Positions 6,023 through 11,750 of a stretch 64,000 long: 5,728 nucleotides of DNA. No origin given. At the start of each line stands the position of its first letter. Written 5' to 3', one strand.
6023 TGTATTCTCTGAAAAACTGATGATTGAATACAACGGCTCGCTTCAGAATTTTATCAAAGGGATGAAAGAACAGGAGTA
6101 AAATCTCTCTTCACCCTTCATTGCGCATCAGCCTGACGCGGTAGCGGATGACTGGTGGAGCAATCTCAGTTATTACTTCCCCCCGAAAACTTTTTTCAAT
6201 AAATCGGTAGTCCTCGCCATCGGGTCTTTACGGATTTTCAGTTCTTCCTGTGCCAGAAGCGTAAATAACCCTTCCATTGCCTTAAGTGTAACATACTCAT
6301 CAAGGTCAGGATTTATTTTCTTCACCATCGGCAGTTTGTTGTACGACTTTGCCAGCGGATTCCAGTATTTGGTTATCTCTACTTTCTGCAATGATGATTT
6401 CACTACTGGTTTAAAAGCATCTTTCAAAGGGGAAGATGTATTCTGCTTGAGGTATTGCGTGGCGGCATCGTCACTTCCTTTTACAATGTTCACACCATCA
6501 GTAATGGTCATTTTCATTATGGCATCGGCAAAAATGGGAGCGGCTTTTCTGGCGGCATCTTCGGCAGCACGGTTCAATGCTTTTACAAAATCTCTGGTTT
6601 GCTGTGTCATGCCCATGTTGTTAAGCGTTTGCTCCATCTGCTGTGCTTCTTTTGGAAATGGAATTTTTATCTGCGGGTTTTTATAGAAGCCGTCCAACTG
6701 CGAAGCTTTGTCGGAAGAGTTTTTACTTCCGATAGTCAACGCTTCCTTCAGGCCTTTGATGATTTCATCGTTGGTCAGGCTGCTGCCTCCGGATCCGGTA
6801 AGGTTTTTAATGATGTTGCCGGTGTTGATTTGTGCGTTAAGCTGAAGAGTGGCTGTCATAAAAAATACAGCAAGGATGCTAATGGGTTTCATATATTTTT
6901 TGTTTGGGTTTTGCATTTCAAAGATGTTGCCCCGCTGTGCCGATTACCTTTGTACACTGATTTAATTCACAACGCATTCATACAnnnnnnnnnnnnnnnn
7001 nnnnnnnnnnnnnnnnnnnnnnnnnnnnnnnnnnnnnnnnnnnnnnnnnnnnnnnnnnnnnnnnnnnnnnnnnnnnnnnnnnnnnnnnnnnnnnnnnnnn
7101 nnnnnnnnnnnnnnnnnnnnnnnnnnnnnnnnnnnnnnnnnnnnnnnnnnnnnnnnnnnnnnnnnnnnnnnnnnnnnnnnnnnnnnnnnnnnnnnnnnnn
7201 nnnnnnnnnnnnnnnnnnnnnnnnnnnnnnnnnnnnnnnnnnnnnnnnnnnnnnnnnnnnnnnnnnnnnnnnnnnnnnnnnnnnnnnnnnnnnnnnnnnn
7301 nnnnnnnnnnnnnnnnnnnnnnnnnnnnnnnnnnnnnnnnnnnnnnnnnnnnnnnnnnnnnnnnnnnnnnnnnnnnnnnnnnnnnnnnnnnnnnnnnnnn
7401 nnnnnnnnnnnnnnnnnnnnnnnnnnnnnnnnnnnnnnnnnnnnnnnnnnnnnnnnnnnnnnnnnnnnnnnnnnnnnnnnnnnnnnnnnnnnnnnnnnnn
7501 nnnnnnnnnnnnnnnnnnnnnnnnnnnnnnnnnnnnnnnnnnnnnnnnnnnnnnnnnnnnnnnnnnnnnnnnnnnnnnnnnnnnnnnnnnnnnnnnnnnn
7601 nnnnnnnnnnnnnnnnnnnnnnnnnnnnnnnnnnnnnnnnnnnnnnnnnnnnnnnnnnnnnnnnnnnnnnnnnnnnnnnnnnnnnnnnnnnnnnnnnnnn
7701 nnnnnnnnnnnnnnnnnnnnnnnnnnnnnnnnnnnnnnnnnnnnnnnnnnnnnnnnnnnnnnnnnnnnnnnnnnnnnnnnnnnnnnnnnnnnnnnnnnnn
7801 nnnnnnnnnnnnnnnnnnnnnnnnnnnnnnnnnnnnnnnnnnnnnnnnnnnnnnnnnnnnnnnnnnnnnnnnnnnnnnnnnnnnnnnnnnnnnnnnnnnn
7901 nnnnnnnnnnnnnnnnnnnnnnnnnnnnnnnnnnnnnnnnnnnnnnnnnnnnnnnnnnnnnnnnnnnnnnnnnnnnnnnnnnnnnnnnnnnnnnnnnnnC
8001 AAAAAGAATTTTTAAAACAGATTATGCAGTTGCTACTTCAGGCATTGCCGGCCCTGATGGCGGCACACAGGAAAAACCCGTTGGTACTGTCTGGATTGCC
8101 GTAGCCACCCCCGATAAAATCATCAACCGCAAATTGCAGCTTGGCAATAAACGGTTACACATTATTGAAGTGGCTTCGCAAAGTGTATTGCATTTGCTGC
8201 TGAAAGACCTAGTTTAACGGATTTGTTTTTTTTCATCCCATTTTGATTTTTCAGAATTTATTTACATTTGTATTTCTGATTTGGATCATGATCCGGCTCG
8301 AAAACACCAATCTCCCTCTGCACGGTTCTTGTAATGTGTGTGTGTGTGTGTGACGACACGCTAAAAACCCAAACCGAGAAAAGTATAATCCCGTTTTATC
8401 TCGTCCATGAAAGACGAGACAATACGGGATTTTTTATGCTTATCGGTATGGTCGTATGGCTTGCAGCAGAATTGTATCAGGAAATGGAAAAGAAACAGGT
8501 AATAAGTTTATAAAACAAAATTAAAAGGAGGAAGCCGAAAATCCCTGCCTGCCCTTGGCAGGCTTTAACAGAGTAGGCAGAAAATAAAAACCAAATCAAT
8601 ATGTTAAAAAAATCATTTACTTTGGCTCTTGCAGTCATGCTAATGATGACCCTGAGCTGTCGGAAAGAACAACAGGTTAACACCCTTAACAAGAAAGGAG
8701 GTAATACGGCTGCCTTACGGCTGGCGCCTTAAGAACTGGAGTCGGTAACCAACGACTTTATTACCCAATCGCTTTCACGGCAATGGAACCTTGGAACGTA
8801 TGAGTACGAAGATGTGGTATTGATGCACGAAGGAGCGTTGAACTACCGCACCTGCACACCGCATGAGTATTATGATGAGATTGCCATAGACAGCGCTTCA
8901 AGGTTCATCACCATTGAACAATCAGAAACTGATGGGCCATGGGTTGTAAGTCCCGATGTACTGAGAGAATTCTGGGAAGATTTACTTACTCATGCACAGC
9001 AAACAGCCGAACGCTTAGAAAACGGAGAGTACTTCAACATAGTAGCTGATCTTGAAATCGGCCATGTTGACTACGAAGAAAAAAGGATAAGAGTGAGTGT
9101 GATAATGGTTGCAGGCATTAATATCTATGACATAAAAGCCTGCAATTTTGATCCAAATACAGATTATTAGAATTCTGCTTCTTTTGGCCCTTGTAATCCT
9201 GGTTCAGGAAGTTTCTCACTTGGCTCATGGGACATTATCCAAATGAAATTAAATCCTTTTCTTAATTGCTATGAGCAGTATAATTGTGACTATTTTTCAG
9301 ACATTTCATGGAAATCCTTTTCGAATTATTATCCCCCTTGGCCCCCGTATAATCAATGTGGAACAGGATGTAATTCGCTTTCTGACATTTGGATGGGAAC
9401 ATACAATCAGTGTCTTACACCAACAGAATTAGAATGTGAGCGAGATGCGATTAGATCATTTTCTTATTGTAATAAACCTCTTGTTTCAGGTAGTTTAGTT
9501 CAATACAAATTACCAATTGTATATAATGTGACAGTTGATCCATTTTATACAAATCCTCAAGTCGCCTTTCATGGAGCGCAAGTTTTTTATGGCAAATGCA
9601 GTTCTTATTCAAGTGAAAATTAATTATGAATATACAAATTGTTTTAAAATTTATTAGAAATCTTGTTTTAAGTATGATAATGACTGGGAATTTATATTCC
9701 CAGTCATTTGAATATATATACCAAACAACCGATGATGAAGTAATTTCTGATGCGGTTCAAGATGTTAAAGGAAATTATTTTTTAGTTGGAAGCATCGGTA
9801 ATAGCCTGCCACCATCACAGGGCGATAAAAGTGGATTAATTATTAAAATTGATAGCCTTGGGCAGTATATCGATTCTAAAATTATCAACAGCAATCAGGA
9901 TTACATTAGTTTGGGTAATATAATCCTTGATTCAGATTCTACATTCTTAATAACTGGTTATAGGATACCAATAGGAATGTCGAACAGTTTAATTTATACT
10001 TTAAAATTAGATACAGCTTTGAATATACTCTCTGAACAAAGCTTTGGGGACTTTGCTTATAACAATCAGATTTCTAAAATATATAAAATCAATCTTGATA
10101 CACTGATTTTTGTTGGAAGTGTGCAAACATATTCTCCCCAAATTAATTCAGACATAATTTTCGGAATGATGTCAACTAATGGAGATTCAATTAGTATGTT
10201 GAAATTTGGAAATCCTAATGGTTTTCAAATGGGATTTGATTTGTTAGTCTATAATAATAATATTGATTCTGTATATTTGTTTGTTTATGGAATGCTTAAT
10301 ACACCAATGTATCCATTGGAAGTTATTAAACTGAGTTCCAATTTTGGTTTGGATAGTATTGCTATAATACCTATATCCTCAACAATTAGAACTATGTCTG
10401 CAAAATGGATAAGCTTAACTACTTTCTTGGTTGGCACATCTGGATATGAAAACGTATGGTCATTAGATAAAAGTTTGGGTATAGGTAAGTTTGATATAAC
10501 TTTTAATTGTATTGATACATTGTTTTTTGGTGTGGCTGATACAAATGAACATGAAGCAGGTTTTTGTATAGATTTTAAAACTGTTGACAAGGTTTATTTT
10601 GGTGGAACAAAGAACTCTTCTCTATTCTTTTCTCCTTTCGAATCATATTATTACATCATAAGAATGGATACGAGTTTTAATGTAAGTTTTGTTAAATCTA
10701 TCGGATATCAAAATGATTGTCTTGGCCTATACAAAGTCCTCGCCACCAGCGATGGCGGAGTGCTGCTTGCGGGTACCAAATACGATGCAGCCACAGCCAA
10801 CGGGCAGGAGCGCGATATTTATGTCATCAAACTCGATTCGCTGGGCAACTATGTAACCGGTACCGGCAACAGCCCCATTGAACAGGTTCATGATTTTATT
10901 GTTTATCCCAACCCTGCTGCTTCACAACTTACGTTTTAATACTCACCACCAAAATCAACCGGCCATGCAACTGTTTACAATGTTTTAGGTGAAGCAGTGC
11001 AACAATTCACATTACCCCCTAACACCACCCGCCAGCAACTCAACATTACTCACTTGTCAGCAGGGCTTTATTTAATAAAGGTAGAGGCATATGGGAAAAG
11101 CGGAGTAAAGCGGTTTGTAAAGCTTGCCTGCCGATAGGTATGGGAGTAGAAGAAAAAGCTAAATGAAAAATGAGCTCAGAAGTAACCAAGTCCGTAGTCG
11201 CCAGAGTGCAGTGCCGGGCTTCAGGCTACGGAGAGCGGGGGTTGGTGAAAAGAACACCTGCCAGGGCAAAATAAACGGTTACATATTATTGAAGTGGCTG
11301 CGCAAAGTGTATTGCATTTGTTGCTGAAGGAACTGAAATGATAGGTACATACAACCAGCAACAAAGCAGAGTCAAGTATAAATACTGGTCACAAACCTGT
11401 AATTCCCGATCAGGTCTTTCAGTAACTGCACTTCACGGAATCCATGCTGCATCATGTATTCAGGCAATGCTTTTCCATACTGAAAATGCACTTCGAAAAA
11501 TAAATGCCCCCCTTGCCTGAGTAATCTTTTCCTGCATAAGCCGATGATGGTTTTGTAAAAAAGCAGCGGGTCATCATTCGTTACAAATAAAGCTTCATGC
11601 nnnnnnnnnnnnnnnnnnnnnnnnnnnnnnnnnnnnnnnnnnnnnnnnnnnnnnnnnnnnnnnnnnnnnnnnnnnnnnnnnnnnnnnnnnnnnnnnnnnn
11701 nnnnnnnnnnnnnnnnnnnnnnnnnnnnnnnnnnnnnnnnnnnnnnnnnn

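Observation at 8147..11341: ~3.1-kb AT-rich insertion at the 3' end of cinA, flanked by 71-bp direct repeats that each encode a CinA C-terminus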

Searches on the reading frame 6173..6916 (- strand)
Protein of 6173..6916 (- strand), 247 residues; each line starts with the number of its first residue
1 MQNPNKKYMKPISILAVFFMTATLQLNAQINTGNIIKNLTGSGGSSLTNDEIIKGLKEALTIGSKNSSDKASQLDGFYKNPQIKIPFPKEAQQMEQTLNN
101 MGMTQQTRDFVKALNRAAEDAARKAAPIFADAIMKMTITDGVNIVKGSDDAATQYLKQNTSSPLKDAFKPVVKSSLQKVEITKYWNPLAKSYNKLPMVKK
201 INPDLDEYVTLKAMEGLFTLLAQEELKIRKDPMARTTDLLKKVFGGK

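Call 11: search_protein_families(library=pfam, proteins=[window:6173-6916:-], max_evalue=0.01)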
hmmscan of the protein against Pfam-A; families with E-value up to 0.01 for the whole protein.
window:6173-6916:- (247 aa): 3 families
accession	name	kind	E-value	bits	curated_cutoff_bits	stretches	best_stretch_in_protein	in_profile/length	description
PF13852.11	DUF4197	-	3.2e-78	262.4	24.9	1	47-245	2-199/199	Protein of unknown function (DUF4197)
PF01180.27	DHO_dh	-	9.2e-05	22.2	27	1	81-213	49-176/291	Dihydroorotate dehydrogenase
PF02113.21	Peptidase_S13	-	0.0088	15.3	22.8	0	112-175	222-285/444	D-Ala-D-Ala carboxypeptidase 3 (S13) family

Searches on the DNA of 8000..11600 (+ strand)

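Call 38: search_rna_families(source=window, start=8000, end=11600, threshold=evalue, max_evalue=1)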
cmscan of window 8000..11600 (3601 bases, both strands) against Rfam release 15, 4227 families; matches with E-value up to 1: 4.
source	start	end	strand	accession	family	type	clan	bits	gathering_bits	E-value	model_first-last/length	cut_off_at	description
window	8525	8579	+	RF02914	DUF805b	Cis-reg;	CL00115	31.3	35.6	3.5e-06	1-35/35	no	DUF805b RNA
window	8378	8435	+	RF03871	mir-5681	Gene; miRNA;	-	26.5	88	0.014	1-61/61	no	mir-5681 microRNA precursor family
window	8383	8439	-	RF03871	mir-5681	Gene; miRNA;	-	26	88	0.02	1-61/61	no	mir-5681 microRNA precursor family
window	8654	8761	+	RF00619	U6atac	Gene; snRNA; splicing;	CL00009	16.5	33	0.57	1-126/126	no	U6atac minor spliceosomal RNA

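Call 48: search_dna_similar(query=window:8146-11341:+, collection=phages, mode=distant)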
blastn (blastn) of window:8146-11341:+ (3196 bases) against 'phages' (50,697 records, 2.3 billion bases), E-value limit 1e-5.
No match.

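Call 49: search_dna_similar(query=window:8146-11341:+, collection=plasmids, mode=distant)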
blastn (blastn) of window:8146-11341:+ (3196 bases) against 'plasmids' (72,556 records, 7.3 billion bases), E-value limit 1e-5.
No match.

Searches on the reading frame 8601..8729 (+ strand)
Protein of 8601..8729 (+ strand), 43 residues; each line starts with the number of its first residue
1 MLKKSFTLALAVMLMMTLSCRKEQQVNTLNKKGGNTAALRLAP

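Call 26: find_encoding_contigs(protein=window:8601-8729:+, flank=10000, max_places=10)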
Protein window:8601-8729:+ (43 aa): no gene with exactly this product is on record in the collection.

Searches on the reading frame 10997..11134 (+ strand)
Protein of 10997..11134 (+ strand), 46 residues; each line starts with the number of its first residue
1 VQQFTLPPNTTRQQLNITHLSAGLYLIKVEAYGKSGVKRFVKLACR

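Call 25: find_encoding_contigs(protein=window:10997-11134:+, flank=10000, max_places=10)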
Protein window:10997-11134:+ (46 aa): 1 contig read that carries it; 1 place shown.
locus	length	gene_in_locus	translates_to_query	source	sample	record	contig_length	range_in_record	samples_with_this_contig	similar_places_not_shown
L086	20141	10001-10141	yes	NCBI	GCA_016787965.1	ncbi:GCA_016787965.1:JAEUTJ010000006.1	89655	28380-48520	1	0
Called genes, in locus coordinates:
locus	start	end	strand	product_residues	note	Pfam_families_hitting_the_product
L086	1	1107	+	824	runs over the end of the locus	PF13620:CarboxypepD_reg, PF13715:CarbopepD_reg_2, PF22904:NOMO1-like_2nd (weak), PF07715:Plug (weak), PF00593:TonB_dep_Rec_b-barrel, PF14905:OMP_b-brl_3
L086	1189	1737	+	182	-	PF13302:Acetyltransf_3, PF13420:Acetyltransf_4, PF00583:Acetyltransf_1 (weak), PF13523:Acetyltransf_8 (weak)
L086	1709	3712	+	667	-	PF14522:Cytochrome_C7 (faint), PF22113:Mtrc-MtrF_II-IV_dom (faint), PF13435:Cytochrome_C554 (faint), PF13174:TPR_6 (faint), PF07719:TPR_2 (faint), PF13181:TPR_8 (faint), PF13428:TPR_14 (faint), PF14559:TPR_19, +2 more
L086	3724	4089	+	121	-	PF01479:S4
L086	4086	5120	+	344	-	PF10023:Aminopep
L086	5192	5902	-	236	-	PF13852:DUF4197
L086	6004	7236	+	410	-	PF00994:MoCF_biosynth, PF18146:CinA_KH, PF02464:CinA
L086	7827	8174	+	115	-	-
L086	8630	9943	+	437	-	-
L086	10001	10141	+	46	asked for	PF18962:Por_Secre_tail (weak)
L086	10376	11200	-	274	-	PF05175:MTS, PF06325:PrmA, PF13847:Methyltransf_31, PF01170:UPF0020 (weak), PF08241:Methyltransf_11, PF08242:Methyltransf_12 (weak), PF13649:Methyltransf_25, PF07669:Eco57I (weak), +2 more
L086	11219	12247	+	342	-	PF00383:dCMP_cyt_deam_1, PF14437:MafB19-deam, PF01872:RibD_C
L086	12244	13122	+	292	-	-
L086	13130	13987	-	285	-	PF13621:Cupin_8, PF08007:JmjC_2 (faint), PF02373:JmjC (weak)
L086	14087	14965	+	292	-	PF03575:Peptidase_S51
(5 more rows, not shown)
